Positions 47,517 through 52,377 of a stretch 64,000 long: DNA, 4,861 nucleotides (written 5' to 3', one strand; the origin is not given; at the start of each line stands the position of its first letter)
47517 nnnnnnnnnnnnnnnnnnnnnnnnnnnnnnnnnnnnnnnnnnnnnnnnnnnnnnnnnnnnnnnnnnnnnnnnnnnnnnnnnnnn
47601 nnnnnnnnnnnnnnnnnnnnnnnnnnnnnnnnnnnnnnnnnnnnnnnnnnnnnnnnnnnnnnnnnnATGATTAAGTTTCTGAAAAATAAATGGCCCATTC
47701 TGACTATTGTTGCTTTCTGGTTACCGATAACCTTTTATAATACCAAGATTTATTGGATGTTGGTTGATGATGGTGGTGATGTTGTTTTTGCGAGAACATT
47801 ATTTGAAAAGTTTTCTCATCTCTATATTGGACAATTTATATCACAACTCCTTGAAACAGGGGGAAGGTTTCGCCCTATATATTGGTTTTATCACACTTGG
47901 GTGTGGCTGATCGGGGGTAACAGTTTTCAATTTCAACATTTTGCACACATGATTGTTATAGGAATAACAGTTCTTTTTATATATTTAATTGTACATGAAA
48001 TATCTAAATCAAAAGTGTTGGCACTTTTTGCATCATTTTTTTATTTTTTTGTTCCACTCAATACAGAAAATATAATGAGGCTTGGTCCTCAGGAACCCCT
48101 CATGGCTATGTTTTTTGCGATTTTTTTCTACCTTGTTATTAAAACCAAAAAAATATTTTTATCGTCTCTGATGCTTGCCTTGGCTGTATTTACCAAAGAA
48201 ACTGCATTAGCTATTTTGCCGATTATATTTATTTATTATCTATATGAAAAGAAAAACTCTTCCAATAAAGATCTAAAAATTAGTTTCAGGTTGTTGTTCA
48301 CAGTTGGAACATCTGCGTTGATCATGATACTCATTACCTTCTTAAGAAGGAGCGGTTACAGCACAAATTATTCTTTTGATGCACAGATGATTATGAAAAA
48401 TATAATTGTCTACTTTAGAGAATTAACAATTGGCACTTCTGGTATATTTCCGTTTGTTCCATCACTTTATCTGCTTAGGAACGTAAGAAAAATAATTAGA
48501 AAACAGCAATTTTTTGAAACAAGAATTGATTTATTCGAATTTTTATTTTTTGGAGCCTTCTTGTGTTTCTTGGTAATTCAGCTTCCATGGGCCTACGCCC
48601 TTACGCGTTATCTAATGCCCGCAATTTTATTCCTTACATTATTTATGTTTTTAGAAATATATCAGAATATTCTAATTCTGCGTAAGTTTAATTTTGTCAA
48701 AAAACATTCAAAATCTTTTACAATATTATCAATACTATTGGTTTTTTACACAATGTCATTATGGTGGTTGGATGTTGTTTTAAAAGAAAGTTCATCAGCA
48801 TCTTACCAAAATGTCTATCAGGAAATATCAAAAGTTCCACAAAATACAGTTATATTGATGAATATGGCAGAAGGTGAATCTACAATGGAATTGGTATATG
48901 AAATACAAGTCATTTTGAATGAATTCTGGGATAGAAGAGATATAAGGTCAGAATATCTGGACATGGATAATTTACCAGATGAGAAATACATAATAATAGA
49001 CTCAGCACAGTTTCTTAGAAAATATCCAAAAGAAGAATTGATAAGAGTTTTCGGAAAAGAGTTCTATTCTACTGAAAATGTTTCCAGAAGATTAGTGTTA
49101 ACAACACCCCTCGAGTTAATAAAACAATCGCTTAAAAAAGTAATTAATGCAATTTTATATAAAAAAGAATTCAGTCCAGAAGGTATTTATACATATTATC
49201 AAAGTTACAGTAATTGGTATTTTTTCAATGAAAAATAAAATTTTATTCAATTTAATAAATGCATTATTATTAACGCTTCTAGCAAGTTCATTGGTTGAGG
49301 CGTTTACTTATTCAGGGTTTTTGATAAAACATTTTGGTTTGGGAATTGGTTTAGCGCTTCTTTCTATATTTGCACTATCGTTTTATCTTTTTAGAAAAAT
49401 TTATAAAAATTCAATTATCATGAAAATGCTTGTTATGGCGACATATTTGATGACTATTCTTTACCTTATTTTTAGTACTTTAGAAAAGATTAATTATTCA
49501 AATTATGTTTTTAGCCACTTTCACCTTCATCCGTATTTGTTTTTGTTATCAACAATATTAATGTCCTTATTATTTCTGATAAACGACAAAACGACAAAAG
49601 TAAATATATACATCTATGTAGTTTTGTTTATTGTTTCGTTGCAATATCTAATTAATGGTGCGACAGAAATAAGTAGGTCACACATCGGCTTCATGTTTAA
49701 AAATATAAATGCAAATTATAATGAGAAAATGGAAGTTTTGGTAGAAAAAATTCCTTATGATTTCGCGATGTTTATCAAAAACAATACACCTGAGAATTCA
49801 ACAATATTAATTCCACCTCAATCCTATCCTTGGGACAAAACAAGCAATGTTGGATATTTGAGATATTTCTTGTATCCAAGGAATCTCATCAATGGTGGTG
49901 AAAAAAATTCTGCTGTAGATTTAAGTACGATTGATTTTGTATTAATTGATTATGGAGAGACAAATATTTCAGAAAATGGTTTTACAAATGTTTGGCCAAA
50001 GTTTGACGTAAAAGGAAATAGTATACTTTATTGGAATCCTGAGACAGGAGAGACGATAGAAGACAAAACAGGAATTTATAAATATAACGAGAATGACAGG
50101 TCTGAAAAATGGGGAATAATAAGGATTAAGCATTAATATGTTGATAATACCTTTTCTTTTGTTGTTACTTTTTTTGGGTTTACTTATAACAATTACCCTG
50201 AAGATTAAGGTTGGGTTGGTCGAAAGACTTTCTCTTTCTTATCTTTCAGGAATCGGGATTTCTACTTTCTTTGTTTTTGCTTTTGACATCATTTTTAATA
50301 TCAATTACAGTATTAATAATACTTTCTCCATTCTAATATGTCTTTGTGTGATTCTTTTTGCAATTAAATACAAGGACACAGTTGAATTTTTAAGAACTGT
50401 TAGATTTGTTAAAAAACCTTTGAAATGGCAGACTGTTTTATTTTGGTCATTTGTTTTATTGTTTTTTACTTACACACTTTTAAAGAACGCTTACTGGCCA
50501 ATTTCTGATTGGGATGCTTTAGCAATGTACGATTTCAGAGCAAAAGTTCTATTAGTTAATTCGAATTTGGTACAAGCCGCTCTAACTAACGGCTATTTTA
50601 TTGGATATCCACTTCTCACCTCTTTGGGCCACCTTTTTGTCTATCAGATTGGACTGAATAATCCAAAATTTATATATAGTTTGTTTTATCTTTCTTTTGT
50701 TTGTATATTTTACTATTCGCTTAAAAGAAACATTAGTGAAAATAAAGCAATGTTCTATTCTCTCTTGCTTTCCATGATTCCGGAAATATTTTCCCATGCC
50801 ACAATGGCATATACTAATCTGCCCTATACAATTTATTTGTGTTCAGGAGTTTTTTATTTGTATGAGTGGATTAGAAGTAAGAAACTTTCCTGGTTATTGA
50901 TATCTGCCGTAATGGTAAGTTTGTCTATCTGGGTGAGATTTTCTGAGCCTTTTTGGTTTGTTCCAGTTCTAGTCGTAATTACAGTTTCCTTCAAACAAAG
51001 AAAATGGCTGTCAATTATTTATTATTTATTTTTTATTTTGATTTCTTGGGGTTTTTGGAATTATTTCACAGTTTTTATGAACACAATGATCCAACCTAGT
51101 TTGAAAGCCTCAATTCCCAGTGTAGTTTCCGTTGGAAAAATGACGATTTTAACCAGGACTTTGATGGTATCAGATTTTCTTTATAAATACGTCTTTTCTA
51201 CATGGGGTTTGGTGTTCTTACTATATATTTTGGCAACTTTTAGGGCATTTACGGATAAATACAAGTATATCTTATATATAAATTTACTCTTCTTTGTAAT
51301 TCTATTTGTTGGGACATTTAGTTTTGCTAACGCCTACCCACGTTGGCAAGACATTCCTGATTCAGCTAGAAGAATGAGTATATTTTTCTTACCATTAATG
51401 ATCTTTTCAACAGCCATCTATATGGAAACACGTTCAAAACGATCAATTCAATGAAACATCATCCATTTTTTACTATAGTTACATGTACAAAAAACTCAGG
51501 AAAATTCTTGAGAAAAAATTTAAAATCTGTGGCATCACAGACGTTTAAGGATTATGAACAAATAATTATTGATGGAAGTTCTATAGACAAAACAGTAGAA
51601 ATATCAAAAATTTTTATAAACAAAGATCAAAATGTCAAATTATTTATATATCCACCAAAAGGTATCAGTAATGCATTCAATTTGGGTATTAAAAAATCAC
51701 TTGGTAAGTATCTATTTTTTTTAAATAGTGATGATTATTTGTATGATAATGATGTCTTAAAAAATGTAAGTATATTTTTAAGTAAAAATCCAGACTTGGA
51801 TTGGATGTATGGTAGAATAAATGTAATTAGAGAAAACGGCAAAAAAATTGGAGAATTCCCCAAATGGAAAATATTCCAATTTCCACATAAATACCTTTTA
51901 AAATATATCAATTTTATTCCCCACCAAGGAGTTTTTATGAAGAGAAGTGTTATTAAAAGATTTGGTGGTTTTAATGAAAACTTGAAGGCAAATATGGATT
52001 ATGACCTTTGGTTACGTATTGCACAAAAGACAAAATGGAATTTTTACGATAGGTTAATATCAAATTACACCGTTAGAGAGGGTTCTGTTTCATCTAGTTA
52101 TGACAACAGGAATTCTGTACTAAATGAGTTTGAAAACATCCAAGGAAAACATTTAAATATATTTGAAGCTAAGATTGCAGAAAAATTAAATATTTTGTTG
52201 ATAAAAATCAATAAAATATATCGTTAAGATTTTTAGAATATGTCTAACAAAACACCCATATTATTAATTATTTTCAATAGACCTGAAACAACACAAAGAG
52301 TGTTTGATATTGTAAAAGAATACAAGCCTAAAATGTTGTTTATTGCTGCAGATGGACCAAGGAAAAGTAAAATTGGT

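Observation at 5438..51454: Hyper-expanded arsenal of about 22 GT-C-like polytopic membrane glycosyltransferases in one locus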

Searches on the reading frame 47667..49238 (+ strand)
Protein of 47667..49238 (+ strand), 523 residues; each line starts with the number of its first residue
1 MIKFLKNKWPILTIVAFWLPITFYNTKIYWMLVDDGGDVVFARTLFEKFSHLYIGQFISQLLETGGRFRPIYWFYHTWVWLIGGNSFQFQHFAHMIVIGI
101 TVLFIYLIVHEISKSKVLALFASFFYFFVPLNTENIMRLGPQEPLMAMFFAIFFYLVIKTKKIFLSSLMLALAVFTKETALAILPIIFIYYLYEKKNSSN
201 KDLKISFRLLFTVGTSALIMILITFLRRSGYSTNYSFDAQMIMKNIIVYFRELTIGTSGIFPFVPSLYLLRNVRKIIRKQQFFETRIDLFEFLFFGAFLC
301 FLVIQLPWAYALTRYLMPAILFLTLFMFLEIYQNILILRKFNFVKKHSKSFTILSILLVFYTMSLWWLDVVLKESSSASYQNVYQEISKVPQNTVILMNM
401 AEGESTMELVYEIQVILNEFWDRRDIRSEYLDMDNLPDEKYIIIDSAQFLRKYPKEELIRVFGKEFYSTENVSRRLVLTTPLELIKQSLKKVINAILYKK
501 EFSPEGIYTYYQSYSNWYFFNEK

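Call 6: search_protein_families(library=pfam, proteins=[window:47667-49238:+], max_evalue=0.01)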
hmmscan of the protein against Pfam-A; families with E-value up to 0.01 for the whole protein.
window:47667-49238:+ (523 aa): 1 family
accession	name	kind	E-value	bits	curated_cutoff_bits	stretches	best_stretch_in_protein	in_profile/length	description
PF14897.12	EpsG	-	7.8e-06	25.7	30.1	1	74-379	49-323/326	EpsG family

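Call 16: search_protein_families(library=pfam, proteins=[window:47667-49238:+], max_evalue=5)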
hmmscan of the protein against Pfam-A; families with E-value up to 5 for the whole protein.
window:47667-49238:+ (523 aa): 1 family
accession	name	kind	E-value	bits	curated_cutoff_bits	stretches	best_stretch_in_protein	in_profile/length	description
PF14897.12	EpsG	-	7.8e-06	25.7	30.1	1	74-379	49-323/326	EpsG family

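Call 17: search_protein_families(library=ncbifam, proteins=[window:47667-49238:+], max_evalue=0.1)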
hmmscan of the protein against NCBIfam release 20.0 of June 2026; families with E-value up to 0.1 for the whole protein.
window:47667-49238:+ (523 aa): 1 family
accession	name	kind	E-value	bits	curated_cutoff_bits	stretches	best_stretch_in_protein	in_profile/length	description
NF046093.1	AZOBR_p60025_fam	subfamily_domain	1.3e-08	34.3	150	1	77-198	101-218/232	AZOBR_p60025 family cell surface glycopolymer formation protein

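Call 56: search_solved_structures(query=window:47667-49238:+, max_evalue=10, show_alignments=2)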
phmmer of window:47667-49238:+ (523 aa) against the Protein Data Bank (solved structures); distinct sequences matched with E-value up to 10: 0.

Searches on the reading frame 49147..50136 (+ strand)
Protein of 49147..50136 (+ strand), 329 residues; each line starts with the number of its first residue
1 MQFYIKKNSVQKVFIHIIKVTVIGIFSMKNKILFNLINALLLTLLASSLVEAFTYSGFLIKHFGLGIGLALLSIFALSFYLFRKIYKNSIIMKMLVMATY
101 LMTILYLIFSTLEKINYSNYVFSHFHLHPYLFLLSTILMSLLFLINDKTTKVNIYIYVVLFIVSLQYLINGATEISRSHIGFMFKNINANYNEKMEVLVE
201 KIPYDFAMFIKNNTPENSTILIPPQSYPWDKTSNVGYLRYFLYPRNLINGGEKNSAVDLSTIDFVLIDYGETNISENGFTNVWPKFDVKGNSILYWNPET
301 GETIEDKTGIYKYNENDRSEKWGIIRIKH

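Call 6: search_protein_families(library=pfam, proteins=[window:49147-50136:+], max_evalue=0.01)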
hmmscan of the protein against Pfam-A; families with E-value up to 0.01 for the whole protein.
window:49147-50136:+ (329 aa): 0 families

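Call 16: search_protein_families(library=pfam, proteins=[window:49147-50136:+], max_evalue=5)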
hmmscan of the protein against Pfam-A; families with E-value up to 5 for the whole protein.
window:49147-50136:+ (329 aa): 2 families
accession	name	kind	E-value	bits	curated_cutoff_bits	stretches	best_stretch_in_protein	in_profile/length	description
PF20604.3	DUF6798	-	0.22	11.7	26.9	1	207-225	7-25/61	Domain of unknown function (DUF6798)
PF02705.21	K_trans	-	0.63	8.9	24.8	1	4-120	300-414/454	K+ potassium transporter integral membrane domain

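Call 17: search_protein_families(library=ncbifam, proteins=[window:49147-50136:+], max_evalue=0.1)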
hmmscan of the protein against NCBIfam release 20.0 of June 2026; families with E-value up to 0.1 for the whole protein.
window:49147-50136:+ (329 aa): 1 family
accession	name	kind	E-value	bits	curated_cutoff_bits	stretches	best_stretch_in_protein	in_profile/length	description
TIGR01157.1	pufL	equivalog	0.016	14.6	266.2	1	65-137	78-146/239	photosynthetic reaction center subunit L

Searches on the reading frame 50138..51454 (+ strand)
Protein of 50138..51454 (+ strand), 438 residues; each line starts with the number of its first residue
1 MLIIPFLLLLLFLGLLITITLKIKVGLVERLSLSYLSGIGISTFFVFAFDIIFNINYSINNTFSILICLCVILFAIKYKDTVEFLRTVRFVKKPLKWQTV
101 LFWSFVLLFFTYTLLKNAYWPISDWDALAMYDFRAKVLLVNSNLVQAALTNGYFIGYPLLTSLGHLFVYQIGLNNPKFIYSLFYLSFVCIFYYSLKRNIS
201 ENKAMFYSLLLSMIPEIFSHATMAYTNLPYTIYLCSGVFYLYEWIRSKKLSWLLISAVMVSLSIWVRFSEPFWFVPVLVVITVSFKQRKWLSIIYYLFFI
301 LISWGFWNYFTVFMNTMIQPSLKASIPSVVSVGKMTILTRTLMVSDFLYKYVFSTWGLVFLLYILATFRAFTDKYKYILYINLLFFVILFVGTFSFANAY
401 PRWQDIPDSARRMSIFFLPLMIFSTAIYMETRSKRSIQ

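Call 6: search_protein_families(library=pfam, proteins=[window:50138-51454:+], max_evalue=0.01)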
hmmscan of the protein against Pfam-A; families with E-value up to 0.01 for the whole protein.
window:50138-51454:+ (438 aa): 1 family
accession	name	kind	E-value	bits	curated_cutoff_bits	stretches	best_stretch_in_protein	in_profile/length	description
PF13231.12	PMT_2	-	1.9e-06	28.6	26.1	1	182-302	30-149/160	Dolichyl-phosphate-mannose-protein mannosyltransferase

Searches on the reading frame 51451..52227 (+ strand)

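Call 9: search_protein_families(library=pfam, proteins=[window:51451-52227:+], max_evalue=0.001)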
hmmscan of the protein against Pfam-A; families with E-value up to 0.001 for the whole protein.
window:51451-52227:+ (258 aa): 2 families
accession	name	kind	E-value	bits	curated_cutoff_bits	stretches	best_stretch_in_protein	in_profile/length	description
PF00535.33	Glycos_transf_2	-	1.8e-22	80.5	23.3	1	8-169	1-165/168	Glycosyl transferase family 2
PF10111.15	Glyco_tranf_2_2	-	5.7e-12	46.1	27.3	1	9-195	2-204/276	Glycosyltransferase like family 2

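Call 46: search_protein_families(library=ncbifam, proteins=[window:51451-52227:+], max_evalue=0.00001)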
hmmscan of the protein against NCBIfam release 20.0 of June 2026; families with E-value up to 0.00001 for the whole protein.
window:51451-52227:+ (258 aa): 13 families
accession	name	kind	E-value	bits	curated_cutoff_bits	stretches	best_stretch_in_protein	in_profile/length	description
NF047683.1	TeichurnBiosyTuaG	equivalog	1.6e-20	73.8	400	1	2-215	3-212/252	teichuronic acid biosynthesis protein TuaG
NF007482.0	PRK10073.1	equivalog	2.4e-16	59.7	423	1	3-122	4-121/334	glycosyltransferase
NF053739.1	GlytfEpsEBac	equivalog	1.6e-12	47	450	1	9-212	5-206/265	glycosyltransferase EpsE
TIGR04283.1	glyco_like_mftF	equivalog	4e-12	46.2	182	1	8-201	2-180/221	TIGR04283 family arsenosugar biosynthesis glycosyltransferase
NF050050.1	ProtGlycPglI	equivalog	4.7e-12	45.9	500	1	5-137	2-132/306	GalNAc(5)-diNAcBac-PP-undecaprenol beta-1,3-glucosyltransferase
TIGR03111.1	glyc2_xrt_Gpos1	hypoth_equivalog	5.9e-11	41.8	363.95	1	2-130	46-176/439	TIGR03111 family XrtG-associated glycosyltransferase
TIGR04009.1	wcaE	equivalog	4.8e-10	39.1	369.2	1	22-234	21-219/248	colanic acid biosynthesis glycosyltransferase WcaE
NF041875.1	EPS_EpsD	equivalog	1e-07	31.7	370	1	9-198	3-196/325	exopolysaccharide biosynthesis glycosyltransferase EpsD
NF038302.1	EPS_HpsE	equivalog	2e-07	30.3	300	1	7-124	3-125/307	hormogonium polysaccharide biosynthesis glycosyltransferase HpsE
TIGR03965.1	mycofact_glyco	equivalog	2.7e-07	29.8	280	1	5-193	74-266/467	mycofactocin biosynthesis glycosyltransferase MftF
TIGR03937.1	PgaC_IcaA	equivalog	3.1e-07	29.7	422.3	1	2-118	42-158/407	poly-beta-1,6-N-acetyl-D-glucosamine synthase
NF038299.1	EPS_HpsN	equivalog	1.6e-06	27.4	425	1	7-123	3-119/317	hormogonium polysaccharide biosynthesis glycosyltransferase HpsN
TIGR04440.1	glyco_TIGR04440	domain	5.2e-06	26.3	70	1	7-133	2-129/215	TIGR00180 family glycosyltransferase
